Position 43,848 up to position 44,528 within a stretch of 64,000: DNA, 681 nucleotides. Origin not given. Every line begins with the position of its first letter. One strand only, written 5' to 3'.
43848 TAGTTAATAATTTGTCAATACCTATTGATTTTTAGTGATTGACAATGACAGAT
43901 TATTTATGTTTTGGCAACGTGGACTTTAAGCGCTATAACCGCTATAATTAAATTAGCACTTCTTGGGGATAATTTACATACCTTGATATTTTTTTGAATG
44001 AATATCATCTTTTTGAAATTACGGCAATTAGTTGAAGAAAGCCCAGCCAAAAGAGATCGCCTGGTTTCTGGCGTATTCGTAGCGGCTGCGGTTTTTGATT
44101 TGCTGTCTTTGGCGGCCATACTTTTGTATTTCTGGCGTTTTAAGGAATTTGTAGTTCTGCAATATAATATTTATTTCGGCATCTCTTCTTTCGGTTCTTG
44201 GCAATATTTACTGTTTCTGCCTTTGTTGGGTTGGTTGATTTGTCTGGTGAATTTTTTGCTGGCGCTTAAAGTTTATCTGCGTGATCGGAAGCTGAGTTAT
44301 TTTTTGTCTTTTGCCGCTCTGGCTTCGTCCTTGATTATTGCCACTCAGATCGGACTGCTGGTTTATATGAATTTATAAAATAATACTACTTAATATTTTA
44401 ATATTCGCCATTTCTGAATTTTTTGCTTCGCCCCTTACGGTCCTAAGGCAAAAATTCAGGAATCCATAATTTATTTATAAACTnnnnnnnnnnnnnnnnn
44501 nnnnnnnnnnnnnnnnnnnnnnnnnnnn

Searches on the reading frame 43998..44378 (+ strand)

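Call 69: search_protein_families(library=pfam, proteins=[window:43998-44378:+], max_evalue=1)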
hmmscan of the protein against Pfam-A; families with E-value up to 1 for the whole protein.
window:43998-44378:+ (126 aa): 1 family
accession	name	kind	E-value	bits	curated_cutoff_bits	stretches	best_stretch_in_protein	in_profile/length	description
PF19297.4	QcrA_N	-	0.11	12.3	27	1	3-92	34-114/222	QcrA subunit N-terminal region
